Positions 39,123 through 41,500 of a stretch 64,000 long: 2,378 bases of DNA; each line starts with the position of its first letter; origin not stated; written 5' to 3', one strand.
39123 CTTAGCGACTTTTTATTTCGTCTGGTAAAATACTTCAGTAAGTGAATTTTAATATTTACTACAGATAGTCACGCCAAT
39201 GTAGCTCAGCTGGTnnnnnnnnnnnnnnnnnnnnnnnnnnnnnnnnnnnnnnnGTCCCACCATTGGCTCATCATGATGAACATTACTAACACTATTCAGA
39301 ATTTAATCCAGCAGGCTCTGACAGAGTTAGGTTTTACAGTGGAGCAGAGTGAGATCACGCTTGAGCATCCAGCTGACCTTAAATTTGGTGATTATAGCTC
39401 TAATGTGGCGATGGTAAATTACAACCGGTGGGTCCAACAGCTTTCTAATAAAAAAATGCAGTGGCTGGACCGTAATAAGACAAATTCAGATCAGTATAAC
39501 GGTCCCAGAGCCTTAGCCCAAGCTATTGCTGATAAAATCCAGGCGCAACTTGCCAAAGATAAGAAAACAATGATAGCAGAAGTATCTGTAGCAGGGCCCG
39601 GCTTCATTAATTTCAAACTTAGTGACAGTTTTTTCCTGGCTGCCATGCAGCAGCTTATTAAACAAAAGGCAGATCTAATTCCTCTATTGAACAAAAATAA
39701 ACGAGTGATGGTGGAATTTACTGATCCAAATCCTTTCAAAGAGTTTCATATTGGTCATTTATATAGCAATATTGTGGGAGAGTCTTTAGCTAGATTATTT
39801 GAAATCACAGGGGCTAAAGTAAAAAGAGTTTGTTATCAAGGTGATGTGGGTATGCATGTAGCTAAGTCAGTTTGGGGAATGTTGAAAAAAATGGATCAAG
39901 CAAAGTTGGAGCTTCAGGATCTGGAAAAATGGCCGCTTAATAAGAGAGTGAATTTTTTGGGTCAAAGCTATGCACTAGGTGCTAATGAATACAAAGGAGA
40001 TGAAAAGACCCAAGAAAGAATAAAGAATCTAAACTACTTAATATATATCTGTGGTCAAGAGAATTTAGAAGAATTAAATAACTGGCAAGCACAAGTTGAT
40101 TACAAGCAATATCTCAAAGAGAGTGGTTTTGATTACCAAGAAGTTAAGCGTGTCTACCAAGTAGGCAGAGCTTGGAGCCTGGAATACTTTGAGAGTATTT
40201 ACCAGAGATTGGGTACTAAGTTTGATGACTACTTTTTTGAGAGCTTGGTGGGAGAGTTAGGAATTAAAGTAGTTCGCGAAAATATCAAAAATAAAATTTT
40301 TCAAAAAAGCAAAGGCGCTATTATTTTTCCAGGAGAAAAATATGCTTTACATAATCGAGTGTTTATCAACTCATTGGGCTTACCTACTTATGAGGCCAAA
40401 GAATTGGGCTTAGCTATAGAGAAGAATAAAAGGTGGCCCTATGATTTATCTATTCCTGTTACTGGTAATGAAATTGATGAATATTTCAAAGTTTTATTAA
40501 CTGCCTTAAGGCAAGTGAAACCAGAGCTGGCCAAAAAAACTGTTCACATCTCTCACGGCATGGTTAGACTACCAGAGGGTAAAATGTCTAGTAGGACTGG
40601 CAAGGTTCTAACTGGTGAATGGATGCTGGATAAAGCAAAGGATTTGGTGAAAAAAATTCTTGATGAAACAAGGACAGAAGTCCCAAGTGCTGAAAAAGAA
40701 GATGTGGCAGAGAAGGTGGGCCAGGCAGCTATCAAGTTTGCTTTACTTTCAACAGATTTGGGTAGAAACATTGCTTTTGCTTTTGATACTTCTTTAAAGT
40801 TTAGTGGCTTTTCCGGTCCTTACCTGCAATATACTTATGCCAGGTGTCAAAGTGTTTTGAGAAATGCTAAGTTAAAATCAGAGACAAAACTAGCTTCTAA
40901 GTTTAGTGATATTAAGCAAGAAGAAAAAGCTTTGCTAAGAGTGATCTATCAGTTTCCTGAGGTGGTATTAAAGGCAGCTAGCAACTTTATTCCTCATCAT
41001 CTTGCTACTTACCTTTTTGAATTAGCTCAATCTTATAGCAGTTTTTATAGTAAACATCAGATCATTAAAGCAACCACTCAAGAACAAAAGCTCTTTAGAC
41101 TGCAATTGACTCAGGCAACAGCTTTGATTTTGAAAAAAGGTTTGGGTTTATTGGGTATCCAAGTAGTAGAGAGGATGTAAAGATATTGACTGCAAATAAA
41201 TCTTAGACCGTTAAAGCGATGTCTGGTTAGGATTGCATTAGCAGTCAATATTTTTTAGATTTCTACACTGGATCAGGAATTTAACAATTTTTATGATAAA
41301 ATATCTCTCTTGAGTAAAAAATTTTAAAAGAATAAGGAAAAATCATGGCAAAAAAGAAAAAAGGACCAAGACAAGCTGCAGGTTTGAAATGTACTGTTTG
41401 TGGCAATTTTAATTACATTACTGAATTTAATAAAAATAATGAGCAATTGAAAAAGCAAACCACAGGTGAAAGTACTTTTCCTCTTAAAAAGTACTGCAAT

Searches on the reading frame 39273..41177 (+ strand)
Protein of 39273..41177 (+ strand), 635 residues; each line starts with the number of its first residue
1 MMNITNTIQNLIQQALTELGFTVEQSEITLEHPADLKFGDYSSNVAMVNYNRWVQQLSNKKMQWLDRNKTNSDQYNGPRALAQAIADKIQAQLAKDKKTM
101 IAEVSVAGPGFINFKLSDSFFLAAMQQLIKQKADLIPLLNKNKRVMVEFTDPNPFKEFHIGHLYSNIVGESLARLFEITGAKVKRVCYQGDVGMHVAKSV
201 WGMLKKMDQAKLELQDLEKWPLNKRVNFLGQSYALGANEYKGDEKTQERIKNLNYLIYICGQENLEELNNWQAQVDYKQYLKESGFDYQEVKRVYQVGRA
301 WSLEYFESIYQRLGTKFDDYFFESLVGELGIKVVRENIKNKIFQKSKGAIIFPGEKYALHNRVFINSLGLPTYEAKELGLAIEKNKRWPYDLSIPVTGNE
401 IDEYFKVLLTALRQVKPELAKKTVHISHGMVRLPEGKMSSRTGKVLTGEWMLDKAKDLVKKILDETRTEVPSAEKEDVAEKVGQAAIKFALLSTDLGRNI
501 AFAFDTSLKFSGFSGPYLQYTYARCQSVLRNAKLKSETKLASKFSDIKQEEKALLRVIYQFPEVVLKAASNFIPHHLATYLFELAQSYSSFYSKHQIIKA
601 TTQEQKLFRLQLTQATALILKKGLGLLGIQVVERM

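Call 58: find_encoding_contigs(protein=window:39273-41177:+, flank=10000, max_places=4)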
Protein window:39273-41177:+ (635 aa): 3 contigs read that carry it; 2 places shown.
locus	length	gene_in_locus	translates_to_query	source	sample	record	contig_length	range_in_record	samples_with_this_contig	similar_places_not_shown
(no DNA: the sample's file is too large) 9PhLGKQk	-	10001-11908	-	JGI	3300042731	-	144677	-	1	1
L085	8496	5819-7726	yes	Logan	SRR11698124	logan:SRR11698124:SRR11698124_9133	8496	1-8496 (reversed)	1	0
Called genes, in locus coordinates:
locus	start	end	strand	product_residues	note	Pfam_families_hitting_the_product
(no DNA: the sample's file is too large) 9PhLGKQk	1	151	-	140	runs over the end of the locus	PF03946:Ribosomal_L11_N, PF00298:Ribosomal_L11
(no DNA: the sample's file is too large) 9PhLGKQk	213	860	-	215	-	PF02357:NusG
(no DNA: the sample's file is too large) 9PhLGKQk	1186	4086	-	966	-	-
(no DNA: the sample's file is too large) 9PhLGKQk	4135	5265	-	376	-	PF00801:PKD, PF17963:Big_9 (weak), PF18911:PKD_4, PF22352:K319L-like_PKD (weak), PF21027:Sde0182_C (faint), PF00801:PKD, PF17963:Big_9 (weak), PF18911:PKD_4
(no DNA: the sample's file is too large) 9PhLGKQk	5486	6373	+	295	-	PF00483:NTP_transferase, PF12804:NTP_transf_3 (weak)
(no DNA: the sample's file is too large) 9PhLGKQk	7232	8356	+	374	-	PF01326:PPDK_N, PF00391:PEP-utilizers (faint)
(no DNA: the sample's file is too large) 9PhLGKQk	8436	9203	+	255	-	PF01326:PPDK_N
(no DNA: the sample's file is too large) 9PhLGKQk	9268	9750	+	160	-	PF00293:NUDIX, PF14815:NUDIX_4 (weak)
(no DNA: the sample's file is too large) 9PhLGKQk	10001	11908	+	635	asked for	PF03485:Arg_tRNA_synt_N, PF00750:tRNA-synt_1d, PF05746:DALR_1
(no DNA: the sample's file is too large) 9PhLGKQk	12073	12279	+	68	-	-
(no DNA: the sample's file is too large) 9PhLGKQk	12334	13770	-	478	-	-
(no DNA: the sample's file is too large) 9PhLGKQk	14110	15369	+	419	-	-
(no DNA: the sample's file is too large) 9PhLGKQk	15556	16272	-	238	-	-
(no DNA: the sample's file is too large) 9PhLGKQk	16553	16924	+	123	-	-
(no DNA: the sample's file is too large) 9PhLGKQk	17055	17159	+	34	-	-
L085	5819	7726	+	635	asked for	PF03485:Arg_tRNA_synt_N, PF00750:tRNA-synt_1d, PF05746:DALR_1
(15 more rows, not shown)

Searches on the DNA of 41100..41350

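Call 45: search_with_rna_model(model_id=R1, source=window, start=41100, end=41350, filters=off, max_evalue=1, show_alignments=1)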
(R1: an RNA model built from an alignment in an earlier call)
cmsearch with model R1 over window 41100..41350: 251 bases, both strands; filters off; matches with E-value up to 1: 5.
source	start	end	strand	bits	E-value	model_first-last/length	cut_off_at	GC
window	41178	41256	-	21.4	1.1e-05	1-170/170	no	0.32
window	41178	41256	+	13.3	0.00079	1-170/170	no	0.32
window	41295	41328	-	3.5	0.15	1-170/170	no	0.18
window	41114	41147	-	0.7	0.69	1-170/170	no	0.38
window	41280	41329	+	0.2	0.88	1-170/170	no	0.14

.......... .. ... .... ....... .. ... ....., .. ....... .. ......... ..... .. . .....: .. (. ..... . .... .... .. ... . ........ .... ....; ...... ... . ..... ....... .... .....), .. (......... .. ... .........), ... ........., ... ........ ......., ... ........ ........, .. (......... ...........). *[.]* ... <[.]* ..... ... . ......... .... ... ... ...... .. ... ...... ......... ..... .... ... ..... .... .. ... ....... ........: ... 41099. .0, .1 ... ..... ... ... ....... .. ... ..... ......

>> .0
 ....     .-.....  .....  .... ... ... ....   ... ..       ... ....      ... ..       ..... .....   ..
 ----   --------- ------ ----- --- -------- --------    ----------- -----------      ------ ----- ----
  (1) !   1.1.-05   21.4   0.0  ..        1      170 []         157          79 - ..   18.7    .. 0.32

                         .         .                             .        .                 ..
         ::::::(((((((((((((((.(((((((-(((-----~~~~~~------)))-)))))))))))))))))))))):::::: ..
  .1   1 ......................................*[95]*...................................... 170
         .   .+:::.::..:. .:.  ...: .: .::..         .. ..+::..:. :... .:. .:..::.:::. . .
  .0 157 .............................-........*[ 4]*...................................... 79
